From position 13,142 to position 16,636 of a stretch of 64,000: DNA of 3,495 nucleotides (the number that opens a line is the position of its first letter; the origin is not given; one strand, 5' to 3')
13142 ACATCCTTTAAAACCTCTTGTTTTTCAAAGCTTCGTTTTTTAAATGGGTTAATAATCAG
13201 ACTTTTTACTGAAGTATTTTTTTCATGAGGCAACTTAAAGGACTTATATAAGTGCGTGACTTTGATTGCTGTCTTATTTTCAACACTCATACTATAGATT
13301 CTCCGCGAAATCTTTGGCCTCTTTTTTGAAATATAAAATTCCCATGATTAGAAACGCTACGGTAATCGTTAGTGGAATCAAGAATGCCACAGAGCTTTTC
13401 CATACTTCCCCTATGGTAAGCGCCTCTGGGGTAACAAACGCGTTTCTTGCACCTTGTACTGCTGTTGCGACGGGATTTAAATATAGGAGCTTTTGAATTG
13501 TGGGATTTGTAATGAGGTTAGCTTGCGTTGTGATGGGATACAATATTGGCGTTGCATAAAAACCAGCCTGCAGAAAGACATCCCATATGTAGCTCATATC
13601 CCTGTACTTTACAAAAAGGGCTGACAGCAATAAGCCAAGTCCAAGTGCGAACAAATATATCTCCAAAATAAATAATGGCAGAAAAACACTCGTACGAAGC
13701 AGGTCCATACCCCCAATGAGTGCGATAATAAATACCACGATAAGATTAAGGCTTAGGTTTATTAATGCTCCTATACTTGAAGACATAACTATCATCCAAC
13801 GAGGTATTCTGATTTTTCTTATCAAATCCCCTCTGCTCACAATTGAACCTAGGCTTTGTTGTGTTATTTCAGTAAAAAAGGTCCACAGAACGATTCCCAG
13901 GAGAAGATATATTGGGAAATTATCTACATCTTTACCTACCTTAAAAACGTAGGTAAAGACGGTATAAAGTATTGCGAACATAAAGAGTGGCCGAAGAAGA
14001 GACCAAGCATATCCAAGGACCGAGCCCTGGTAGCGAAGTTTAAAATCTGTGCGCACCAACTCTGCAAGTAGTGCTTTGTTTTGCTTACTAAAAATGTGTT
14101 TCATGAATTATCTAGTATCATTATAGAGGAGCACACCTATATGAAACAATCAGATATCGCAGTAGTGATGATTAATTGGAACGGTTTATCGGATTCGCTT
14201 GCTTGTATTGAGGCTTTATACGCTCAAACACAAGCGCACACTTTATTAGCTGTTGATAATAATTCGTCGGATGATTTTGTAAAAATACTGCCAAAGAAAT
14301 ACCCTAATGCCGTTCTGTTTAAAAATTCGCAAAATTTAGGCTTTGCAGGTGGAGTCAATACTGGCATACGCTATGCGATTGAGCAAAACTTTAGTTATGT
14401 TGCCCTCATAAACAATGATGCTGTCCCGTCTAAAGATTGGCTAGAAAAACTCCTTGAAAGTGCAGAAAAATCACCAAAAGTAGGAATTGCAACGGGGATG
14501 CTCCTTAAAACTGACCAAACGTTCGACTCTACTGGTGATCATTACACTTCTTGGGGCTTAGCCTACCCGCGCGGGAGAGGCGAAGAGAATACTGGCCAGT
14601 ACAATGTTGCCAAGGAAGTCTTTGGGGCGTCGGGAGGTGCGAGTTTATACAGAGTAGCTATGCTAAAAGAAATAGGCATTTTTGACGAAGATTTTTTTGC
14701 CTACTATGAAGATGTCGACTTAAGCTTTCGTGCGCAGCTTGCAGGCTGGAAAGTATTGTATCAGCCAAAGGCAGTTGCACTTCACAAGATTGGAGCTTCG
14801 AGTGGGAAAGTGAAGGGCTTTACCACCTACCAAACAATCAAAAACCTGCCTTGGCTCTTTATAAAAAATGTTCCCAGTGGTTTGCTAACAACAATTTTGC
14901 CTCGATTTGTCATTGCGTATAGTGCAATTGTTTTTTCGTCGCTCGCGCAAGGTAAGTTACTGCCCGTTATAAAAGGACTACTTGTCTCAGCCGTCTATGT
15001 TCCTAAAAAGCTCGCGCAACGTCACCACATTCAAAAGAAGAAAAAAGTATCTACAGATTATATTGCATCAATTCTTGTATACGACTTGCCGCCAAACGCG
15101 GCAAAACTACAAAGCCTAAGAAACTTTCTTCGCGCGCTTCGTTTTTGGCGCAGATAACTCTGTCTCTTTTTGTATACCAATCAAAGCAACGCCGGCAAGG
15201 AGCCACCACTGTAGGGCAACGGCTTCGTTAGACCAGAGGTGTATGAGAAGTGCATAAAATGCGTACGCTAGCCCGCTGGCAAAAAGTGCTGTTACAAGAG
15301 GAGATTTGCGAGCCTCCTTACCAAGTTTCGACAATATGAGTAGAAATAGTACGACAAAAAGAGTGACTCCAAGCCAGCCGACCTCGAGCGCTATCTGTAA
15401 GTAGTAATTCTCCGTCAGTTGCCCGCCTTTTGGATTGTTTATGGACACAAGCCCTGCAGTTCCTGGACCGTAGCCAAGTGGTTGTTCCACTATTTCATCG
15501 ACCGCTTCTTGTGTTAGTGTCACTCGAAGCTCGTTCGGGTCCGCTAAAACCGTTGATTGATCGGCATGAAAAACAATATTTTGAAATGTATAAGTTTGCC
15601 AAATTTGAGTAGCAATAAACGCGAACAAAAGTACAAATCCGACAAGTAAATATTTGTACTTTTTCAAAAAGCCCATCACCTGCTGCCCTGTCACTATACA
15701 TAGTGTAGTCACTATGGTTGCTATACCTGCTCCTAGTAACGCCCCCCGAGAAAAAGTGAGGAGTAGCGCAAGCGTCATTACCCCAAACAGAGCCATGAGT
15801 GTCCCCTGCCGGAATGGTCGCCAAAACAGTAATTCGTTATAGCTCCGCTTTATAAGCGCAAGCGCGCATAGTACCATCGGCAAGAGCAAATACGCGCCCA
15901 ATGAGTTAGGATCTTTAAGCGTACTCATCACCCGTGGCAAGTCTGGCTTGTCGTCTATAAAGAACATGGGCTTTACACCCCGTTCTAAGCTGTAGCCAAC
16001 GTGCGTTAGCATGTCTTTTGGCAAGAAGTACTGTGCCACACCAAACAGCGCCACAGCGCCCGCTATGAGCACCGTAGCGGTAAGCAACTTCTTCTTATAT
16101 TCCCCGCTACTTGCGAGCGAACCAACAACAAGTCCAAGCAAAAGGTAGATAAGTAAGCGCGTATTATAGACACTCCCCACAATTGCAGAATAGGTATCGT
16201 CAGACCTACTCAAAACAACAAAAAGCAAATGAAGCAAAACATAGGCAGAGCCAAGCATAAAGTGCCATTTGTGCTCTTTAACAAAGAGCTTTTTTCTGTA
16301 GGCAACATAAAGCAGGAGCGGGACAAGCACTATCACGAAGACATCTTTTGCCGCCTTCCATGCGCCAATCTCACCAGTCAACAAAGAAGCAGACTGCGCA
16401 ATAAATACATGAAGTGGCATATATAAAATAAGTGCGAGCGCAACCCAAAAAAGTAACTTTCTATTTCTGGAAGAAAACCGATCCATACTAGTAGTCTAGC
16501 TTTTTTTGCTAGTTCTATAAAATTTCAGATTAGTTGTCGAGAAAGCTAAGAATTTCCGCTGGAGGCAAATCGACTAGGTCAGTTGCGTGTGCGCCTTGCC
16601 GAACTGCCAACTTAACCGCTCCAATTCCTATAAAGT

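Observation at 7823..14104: ABC-transporter-dependent glycan pathway resembling the E. coli O8/O9a paradigm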

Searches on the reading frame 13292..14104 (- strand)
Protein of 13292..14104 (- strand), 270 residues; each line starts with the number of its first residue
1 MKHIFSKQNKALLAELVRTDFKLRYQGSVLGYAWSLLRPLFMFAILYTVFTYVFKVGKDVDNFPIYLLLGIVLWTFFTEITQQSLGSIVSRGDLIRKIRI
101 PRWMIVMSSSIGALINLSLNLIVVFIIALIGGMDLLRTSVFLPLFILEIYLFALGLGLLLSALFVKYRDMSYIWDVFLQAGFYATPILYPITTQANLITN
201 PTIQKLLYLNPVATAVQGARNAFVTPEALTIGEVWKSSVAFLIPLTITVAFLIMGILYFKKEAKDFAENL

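Call 3: search_protein_families(library=pfam, proteins=[window:13292-14104:-], max_evalue=0.01)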
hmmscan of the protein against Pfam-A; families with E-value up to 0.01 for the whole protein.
window:13292-14104:- (270 aa): 1 family
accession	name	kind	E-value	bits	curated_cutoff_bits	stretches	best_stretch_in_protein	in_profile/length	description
PF01061.29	ABC2_membrane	-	1.7e-17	64.1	26.9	1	15-223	5-210/211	ABC-2 type transporter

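Call 5: search_protein_families(library=ncbifam, proteins=[window:13292-14104:-], max_evalue=0.01)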
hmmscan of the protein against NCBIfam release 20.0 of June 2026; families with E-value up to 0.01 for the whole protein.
window:13292-14104:- (270 aa): 1 family
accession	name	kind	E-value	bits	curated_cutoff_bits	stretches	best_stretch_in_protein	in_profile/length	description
NF050109.1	galactan_ABC_perm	equivalog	1.8e-13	50.6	380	1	8-228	19-238/272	galactan export ABC transporter permease subunit Wzm/RfbD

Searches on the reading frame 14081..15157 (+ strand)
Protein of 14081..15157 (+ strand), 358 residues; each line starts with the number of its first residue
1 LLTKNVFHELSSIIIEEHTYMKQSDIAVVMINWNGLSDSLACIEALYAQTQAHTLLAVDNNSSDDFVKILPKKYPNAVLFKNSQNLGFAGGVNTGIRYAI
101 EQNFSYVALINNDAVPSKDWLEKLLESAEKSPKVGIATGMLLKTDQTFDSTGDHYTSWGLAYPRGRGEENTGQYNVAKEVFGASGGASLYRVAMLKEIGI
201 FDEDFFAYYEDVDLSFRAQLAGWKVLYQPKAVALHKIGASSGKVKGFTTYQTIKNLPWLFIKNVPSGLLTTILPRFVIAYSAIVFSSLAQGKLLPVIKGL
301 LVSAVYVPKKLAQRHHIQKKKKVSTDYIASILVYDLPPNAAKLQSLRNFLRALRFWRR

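Call 3: search_protein_families(library=pfam, proteins=[window:14081-15157:+], max_evalue=0.01)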
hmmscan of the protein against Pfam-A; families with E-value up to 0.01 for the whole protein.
window:14081-15157:+ (358 aa): 4 families
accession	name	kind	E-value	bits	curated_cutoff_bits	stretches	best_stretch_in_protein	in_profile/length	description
PF00535.33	Glycos_transf_2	-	1e-19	71.5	23.3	1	28-199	2-168/168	Glycosyl transferase family 2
PF13641.12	Glyco_tranf_2_3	-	7.6e-16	59.3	27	1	26-236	3-212/230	Glycosyltransferase like family 2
PF13632.12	Glyco_trans_2_3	-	1.2e-09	38.8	27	1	106-231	1-119/198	Glycosyl transferase family group 2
PF10111.15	Glyco_tranf_2_2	-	0.0001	22.4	27.3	1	51-231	28-212/276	Glycosyltransferase like family 2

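Call 5: search_protein_families(library=ncbifam, proteins=[window:14081-15157:+], max_evalue=0.01)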
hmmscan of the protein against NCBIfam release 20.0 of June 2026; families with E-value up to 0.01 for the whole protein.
window:14081-15157:+ (358 aa): 10 families
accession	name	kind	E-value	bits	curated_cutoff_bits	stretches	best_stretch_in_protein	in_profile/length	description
TIGR01556.1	rhamnosyltran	subfamily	1e-19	70.8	200.55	1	49-246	18-211/281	rhamnosyltransferase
TIGR03965.1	mycofact_glyco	equivalog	2.5e-17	62.9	280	1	24-236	74-281/467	mycofactocin biosynthesis glycosyltransferase MftF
TIGR03937.1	PgaC_IcaA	equivalog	1.4e-14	53.9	422.3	2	176-233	193-248/407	poly-beta-1,6-N-acetyl-D-glucosamine synthase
NF041875.1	EPS_EpsD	equivalog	8.2e-12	45.2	370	1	27-237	2-208/325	exopolysaccharide biosynthesis glycosyltransferase EpsD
NF038302.1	EPS_HpsE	equivalog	2e-10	40.2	300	1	25-239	2-226/307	hormogonium polysaccharide biosynthesis glycosyltransferase HpsE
NF050113.1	gal_furan_GlfT1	equivalog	1.2e-07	31.4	330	1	41-238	16-209/290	galactofuranosyltransferase GlfT1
TIGR03111.1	glyc2_xrt_Gpos1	hypoth_equivalog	5.5e-06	25.4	363.95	1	22-216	47-246/439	TIGR03111 family XrtG-associated glycosyltransferase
NF041394.1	GtaseAglG_Halo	equivalog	1.2e-05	24.8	440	1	41-141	20-120/304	glucosyl-dolichyl phosphate glucuronosyltransferase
NF007482.0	PRK10073.1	equivalog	0.00014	21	423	1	23-131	5-113/334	glycosyltransferase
NF038299.1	EPS_HpsN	equivalog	0.0058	15.6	425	0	109-245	87-229/317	hormogonium polysaccharide biosynthesis glycosyltransferase HpsN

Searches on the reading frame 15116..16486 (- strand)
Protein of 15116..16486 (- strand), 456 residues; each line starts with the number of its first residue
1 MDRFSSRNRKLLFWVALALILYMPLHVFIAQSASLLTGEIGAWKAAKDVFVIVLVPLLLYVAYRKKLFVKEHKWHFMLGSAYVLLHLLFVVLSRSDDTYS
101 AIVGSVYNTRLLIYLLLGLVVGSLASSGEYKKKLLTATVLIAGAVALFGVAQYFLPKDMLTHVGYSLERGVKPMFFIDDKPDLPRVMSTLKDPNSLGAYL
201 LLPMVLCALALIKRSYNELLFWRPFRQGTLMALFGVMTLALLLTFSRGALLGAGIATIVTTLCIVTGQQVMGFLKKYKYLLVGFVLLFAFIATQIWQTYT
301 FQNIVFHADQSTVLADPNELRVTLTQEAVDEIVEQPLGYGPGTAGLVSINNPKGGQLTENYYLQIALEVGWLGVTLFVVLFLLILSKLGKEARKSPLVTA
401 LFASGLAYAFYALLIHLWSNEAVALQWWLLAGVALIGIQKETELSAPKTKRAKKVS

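Call 3: search_protein_families(library=pfam, proteins=[window:15116-16486:-], max_evalue=0.01)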
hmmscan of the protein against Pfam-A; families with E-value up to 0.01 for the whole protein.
window:15116-16486:- (456 aa): 1 family
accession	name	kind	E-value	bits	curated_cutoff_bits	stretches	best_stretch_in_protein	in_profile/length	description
PF04932.20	Wzy_C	-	4.1e-12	46.6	31.7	1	233-378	2-149/149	O-Antigen ligase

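Call 5: search_protein_families(library=ncbifam, proteins=[window:15116-16486:-], max_evalue=0.01)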
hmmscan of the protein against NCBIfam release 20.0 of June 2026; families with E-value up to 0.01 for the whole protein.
window:15116-16486:- (456 aa): 1 family
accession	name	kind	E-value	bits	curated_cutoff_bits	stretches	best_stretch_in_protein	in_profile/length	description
TIGR00947.1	2A73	equivalog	3.1e-10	39.6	366.4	1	96-432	87-417/425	IctB family putative bicarbonate transporter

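Call 73: search_solved_structures(query=window:15116-16486:-, max_evalue=1, show_alignments=1)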
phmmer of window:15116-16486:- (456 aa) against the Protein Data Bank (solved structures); distinct sequences matched with E-value up to 1: 4.
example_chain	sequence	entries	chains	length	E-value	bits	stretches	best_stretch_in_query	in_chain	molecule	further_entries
5mc7_A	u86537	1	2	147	0.24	13.6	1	62-126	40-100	Coatomer subunit zeta-1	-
2hf6_A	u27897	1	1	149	0.24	13.6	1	62-126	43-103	Coatomer subunit zeta-1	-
3tjz_C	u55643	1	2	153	0.25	13.5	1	62-126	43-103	Coatomer subunit zeta-1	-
5a1u_F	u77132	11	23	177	0.35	13.1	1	62-126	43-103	COATOMER SUBUNIT ZETA-1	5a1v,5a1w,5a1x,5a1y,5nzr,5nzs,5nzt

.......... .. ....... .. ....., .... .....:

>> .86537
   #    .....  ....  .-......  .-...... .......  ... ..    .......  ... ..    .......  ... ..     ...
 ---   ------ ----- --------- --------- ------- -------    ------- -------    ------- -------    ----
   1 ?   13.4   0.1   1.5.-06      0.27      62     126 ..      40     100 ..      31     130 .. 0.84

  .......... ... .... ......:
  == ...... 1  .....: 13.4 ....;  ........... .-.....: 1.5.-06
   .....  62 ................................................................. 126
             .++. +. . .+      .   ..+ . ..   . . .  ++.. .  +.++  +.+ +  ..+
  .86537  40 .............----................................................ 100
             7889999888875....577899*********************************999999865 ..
